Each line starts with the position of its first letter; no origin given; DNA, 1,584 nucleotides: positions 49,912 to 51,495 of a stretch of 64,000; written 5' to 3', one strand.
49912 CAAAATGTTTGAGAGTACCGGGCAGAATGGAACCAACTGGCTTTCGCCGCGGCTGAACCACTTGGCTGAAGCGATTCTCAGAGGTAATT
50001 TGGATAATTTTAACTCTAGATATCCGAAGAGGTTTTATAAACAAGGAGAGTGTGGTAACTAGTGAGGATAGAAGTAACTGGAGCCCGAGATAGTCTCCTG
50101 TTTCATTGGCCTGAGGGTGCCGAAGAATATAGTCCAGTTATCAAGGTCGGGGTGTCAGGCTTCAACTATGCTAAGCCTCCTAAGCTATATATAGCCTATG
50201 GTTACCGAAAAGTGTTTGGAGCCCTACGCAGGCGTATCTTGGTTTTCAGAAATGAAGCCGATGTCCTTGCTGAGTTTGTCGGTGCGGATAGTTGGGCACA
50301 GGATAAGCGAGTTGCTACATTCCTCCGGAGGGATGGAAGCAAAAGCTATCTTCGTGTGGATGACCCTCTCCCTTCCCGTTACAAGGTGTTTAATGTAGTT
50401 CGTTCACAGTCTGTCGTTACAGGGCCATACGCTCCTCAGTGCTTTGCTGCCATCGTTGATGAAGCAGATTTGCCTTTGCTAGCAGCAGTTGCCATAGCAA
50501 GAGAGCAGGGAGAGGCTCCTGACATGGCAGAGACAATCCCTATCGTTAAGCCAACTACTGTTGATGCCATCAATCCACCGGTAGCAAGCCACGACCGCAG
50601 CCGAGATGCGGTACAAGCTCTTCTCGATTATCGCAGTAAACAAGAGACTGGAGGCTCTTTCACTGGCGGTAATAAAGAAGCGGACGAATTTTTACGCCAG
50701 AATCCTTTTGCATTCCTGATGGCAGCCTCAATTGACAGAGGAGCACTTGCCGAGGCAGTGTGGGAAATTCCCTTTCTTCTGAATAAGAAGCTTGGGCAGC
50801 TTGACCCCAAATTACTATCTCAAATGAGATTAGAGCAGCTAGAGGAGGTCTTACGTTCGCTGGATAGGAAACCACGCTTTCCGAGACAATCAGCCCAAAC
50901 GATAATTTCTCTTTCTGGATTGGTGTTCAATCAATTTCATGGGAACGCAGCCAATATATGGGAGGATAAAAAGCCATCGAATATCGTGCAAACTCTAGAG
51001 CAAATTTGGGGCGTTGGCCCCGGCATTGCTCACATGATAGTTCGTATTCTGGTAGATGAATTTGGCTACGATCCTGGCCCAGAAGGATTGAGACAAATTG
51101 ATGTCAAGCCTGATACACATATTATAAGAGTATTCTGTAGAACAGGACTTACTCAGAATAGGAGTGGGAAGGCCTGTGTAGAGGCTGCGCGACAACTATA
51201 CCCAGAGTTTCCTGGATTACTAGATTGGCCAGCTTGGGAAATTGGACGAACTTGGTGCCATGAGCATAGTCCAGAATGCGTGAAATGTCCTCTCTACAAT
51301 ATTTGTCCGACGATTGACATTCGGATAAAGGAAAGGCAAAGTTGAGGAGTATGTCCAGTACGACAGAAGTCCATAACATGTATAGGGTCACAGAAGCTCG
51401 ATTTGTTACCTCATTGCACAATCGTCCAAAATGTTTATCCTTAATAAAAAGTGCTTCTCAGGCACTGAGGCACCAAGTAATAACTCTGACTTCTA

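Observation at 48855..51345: HEAT-repeat / YaaA-DUF6884-like / novel-domain HhH-GPD iron-sulfur glycosylase operon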

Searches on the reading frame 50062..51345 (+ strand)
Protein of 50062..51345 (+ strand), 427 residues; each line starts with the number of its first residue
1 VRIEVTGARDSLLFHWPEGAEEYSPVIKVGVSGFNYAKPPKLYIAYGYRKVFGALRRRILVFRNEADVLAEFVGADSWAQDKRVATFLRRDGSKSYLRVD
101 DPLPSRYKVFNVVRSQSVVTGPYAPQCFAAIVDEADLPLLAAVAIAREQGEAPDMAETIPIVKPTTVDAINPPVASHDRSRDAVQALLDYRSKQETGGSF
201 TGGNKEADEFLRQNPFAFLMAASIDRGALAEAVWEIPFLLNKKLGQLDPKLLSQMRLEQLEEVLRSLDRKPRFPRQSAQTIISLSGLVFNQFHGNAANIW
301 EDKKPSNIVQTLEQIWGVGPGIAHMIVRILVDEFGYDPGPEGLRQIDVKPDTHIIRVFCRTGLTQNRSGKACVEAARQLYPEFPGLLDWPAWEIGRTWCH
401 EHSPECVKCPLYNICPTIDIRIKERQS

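Call 3: search_protein_families(library=pfam, proteins=[window:50062-51345:+], max_evalue=0.1)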
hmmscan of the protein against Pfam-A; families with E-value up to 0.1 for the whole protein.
window:50062-51345:+ (427 aa): 1 family
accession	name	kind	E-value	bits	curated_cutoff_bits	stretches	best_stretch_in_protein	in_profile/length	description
PF00730.31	HhH-GPD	-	0.085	13.6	26.2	0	242-378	23-104/108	HhH-GPD superfamily base excision DNA repair protein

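Call 4: search_protein_families(library=ncbifam, proteins=[window:50062-51345:+], max_evalue=0.1)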
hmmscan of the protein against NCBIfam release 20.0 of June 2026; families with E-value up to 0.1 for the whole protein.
window:50062-51345:+ (427 aa): 3 families
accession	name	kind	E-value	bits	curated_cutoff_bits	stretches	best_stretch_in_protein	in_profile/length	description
TIGR03252.1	TIGR03252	hypoth_equivalog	3.1e-14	53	136.5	1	204-338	7-143/189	HhH-GPD-type base excision DNA repair protein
TIGR01083.1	nth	equivalog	0.00017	21.3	211.7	1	248-406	58-192/192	endonuclease III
TIGR01084.1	mutY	equivalog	0.0088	15.6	286.5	1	352-417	137-208/277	A/G-specific adenine glycosylase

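Call 5: search_protein_families(library=padloc, proteins=[window:50062-51345:+], max_evalue=0.1)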
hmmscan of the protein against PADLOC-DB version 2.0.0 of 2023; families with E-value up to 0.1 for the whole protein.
window:50062-51345:+ (427 aa): 0 families

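Call 6: find_homologous_proteins(query=window:50062-51345:+, max_evalue=0.001)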
Query window:50062-51345:+ (427 aa): 89 proteins with E <= 0.001 among 8000 candidates.
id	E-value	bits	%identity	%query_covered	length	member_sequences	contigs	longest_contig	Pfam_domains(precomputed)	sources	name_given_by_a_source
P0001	7.1e-292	986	100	100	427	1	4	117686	-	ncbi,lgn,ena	-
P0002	5.9e-250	848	85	100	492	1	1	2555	-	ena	-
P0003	2.0e-221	754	77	100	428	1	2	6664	-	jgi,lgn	-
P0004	1.2e-203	695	72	98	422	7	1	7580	-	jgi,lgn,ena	-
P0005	4.0e-199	680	71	98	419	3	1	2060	-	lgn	-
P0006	8.2e-196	669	70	97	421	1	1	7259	-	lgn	-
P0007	1.1e-195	669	71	98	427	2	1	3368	-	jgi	-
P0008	2.6e-193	661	68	98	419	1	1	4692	-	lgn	-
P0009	4.1e-190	651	66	98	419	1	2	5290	-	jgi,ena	-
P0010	2.1e-188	645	80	82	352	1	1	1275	-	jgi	jgi:endonuclease III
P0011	8.7e-186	636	67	98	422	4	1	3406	-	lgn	-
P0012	3.5e-181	621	65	98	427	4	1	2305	-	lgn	-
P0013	2.2e-180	619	64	98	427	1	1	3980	-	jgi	-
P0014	3.4e-176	605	63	98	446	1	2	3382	-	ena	-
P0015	1.7e-173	596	63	97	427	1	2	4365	-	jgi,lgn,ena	-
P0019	6.5e-169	581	62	97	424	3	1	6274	-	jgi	-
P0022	2.0e-165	569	59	98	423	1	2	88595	-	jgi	jgi:endonuclease-3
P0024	6.1e-163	561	60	97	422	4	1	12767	-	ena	-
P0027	3.8e-157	542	57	97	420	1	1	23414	-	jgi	jgi:endonuclease III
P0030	1.1e-131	458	77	62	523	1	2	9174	PF21818.4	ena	-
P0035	1.6e-102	362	66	56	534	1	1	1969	PF21818.4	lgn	-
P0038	3.5e-100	354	66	55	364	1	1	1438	PF00730.32,PF12643.13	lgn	-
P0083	1.9e-33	134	35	50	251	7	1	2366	PF00730.32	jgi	-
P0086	3.7e-31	127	38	48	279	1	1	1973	PF00730.32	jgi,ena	-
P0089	8.2e-28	116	32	50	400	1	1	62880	PF00730.32,PF21818.4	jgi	-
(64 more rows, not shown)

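Call 7: search_solved_structures(query=window:50062-51345:+, max_evalue=1, show_alignments=2)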
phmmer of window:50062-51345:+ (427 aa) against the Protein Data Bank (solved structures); distinct sequences matched with E-value up to 1: 8.
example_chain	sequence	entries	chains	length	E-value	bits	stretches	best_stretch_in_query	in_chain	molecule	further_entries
1orn_A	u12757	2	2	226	0.0029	20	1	209-426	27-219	Endonuclease III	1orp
1p59_A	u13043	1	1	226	0.0043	19.4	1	210-426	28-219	Endonuclease III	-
7ef9_A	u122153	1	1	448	0.036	16.4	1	312-417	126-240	Adenine DNA glycosylase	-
7ef8_A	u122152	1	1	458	0.038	16.3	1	312-417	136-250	Adenine DNA glycosylase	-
3n5n_X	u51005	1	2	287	0.042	16.2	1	350-417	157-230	A/G-specific adenine DNA glycosylase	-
9nzd_A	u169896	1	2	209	0.044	16.1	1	349-420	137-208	Endonuclease III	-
9nzc_A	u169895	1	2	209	0.045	16.1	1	349-420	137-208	Endonuclease III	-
8fay_A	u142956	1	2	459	0.085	15.2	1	350-417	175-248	Adenine DNA glycosylase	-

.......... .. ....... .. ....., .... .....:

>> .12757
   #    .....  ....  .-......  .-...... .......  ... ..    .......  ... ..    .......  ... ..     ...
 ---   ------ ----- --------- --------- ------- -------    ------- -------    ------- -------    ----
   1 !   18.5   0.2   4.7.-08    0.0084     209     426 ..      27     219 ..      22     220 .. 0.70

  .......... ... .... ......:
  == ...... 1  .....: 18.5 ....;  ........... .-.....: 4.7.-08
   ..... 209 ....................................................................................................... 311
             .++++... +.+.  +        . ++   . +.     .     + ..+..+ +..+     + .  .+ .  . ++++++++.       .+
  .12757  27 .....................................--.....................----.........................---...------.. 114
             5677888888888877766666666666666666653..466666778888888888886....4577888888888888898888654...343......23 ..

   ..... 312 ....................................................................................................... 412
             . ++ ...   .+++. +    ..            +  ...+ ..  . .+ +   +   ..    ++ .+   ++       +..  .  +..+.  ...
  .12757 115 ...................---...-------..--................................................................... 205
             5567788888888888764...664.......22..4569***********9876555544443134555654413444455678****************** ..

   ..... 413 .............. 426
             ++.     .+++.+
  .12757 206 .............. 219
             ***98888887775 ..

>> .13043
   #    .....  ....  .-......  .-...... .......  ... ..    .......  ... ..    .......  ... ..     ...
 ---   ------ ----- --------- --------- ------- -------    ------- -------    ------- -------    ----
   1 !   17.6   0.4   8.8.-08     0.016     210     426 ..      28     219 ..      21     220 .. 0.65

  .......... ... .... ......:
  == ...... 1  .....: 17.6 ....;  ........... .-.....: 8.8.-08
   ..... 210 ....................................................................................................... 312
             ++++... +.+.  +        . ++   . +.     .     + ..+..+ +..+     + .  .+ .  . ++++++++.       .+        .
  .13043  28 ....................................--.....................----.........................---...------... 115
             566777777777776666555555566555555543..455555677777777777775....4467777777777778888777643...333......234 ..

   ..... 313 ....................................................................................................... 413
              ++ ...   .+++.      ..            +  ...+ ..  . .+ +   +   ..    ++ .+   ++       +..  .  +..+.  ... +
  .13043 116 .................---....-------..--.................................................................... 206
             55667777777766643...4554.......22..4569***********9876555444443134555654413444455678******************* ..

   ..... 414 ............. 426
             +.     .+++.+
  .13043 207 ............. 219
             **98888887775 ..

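Call 10: find_encoding_contigs(protein=P0001, flank=6000, max_places=4)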
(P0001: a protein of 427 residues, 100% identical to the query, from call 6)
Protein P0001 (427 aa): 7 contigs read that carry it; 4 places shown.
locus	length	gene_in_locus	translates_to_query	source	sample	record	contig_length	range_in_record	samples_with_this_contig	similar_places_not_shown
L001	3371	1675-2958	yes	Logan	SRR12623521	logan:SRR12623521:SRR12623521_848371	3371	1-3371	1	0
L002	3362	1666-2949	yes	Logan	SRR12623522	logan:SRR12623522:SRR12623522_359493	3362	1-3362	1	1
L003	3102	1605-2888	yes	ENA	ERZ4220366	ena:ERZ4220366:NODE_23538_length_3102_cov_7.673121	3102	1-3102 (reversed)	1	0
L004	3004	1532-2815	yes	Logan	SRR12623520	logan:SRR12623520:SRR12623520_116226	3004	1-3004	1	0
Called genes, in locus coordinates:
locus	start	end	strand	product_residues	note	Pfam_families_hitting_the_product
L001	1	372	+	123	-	?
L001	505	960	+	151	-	PF02985:HEAT (faint), PF13513:HEAT_EZ (faint), PF13646:HEAT_2, PF03130:HEAT_PBS (weak), PF13646:HEAT_2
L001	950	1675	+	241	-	-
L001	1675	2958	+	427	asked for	-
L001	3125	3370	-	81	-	?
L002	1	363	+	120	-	?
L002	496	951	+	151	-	PF02985:HEAT (faint), PF13513:HEAT_EZ (faint), PF13646:HEAT_2, PF03130:HEAT_PBS (weak), PF13646:HEAT_2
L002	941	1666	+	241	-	-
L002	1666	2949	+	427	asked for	-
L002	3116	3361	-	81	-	?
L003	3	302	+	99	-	?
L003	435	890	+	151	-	PF02985:HEAT (faint), PF13513:HEAT_EZ (faint), PF13646:HEAT_2, PF03130:HEAT_PBS (weak), PF13646:HEAT_2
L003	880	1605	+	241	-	-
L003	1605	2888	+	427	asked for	-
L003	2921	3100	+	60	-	?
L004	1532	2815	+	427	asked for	-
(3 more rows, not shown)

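Call 11: find_encoding_contigs(protein=P0022, flank=8000, max_places=3)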
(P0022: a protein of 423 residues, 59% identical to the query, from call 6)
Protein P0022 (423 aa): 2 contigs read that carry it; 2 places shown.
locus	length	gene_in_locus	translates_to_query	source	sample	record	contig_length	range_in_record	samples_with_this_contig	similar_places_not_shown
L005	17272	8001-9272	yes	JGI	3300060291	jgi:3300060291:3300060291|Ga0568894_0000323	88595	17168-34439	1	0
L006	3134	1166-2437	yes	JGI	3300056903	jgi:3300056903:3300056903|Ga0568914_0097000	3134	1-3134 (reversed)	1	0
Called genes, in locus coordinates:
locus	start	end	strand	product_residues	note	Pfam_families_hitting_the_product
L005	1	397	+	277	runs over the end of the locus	PF02086:MethyltransfD12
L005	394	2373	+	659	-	PF01935:DUF87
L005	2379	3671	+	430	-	-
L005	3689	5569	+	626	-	PF02463:SMC_N (weak), PF11398:DUF2813, PF13175:AAA_15, PF13476:AAA_23, PF13304:AAA_21, PF20469:OLD-like_TOPRIM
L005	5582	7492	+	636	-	PF00580:UvrD-helicase, PF13245:AAA_19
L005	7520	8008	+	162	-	PF13482:RNase_H_2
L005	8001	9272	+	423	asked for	-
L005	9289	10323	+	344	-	PF22558:REase-ARP, PF20796:PDDEXK_13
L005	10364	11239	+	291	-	-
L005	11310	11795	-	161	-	-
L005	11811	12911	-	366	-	-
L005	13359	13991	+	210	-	PF01545:Cation_efflux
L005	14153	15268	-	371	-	PF00005:ABC_tran, PF13304:AAA_21 (faint), PF03459:TOBE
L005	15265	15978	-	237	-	PF00528:BPD_transp_1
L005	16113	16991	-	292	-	PF12849:PBP_like_2, PF13531:SBP_bac_11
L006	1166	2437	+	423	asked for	-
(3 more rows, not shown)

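Call 13: find_encoding_contigs(protein=P0027, flank=8000, max_places=2)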
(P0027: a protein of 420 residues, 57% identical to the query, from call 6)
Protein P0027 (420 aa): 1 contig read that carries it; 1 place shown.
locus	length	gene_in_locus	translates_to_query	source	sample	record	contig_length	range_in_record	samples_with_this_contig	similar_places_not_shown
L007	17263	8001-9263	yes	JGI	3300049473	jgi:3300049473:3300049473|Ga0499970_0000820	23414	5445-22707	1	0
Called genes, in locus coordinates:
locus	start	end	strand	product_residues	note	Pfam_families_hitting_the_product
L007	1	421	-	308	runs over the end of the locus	-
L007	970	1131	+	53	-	-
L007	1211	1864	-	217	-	PF18153:Cap15_CD_rec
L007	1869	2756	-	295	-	PF26305:CD_NTase_C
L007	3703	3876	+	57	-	-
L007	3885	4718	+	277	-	PF02086:MethyltransfD12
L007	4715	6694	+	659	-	PF01935:DUF87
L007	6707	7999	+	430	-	-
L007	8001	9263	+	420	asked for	-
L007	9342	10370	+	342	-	PF22558:REase-ARP, PF20796:PDDEXK_13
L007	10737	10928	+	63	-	-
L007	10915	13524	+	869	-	PF13588:HSDR_N_2, PF02384:N6_Mtase, PF01170:UPF0020 (faint), PF20473:MmeI_Mtase (weak)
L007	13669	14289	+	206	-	PF01726:LexA_DNA_bind, PF00717:Peptidase_S24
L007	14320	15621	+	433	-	PF01966:HD, PF19276:HD_assoc_2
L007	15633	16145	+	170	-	-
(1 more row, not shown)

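Call 14: find_encoding_contigs(protein=P0024, flank=8000, max_places=2)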
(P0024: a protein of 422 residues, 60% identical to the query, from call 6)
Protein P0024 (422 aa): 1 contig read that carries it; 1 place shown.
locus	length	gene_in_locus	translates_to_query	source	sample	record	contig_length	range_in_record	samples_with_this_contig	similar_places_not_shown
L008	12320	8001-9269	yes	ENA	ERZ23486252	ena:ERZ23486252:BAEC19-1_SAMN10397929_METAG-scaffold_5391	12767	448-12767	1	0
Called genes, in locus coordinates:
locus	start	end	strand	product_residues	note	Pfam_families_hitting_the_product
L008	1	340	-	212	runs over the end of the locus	-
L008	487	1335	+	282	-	PF00589:Phage_integrase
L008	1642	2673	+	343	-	-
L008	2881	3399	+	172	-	-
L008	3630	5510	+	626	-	PF02463:SMC_N (faint), PF13175:AAA_15, PF13476:AAA_23, PF11398:DUF2813, PF13304:AAA_21, PF20469:OLD-like_TOPRIM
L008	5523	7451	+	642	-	-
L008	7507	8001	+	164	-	PF13482:RNase_H_2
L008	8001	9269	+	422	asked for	-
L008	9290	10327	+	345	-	PF22558:REase-ARP, PF20796:PDDEXK_13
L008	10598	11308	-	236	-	PF06114:Peptidase_M78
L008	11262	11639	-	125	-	PF01381:HTH_3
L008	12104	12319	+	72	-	?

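Call 24: find_encoding_contigs(protein=P0089, flank=8000, max_places=2)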
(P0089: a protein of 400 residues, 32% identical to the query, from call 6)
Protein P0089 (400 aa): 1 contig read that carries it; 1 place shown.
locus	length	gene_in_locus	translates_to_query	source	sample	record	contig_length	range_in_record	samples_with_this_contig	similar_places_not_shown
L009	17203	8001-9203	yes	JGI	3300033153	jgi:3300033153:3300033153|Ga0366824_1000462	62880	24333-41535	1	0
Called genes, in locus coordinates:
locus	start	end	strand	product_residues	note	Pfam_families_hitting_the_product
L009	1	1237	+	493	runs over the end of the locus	PF01841:Transglut_core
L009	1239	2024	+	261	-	PF00005:ABC_tran, PF13304:AAA_21 (weak)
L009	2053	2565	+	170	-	-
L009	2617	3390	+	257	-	PF02405:MlaE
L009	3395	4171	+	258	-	PF00005:ABC_tran, PF13304:AAA_21 (weak)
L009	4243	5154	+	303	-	PF02470:MlaD, PF28544:Helical_needle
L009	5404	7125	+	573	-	PF16949:ABC_tran_2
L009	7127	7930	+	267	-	-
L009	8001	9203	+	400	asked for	PF21818:DUF6884, PF00730:HhH-GPD (weak)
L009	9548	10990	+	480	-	PF06144:DNA_pol3_delta (weak), PF21694:DNA_pol3_delta_C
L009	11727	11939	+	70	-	PF01381:HTH_3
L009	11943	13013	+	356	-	PF11104:PilM_2, PF06723:MreB_Mbl (faint), PF14450:FtsA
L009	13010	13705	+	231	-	PF05137:PilN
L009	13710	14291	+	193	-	PF04350:PilO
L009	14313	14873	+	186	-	PF04351:PilP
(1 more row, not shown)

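Call 25: find_encoding_contigs(protein=P0030, flank=8000, max_places=2)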
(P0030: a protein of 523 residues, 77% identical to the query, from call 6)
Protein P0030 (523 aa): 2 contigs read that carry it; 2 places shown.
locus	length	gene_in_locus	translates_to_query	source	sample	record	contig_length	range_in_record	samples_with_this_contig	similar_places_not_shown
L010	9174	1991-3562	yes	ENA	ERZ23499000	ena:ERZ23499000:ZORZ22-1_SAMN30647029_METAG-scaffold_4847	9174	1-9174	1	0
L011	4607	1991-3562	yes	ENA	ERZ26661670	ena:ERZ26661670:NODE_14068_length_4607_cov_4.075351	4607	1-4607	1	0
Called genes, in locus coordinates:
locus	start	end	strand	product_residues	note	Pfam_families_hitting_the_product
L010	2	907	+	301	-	?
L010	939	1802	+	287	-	-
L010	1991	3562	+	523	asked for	PF21818:DUF6884 (weak)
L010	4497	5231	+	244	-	-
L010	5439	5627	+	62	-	-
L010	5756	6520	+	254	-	PF06250:YhcG_C (weak)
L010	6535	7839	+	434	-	PF12706:Lactamase_B_2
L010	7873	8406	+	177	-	PF24698:DUF7662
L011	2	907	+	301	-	?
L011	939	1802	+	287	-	-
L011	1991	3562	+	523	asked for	PF21818:DUF6884 (weak)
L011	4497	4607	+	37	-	?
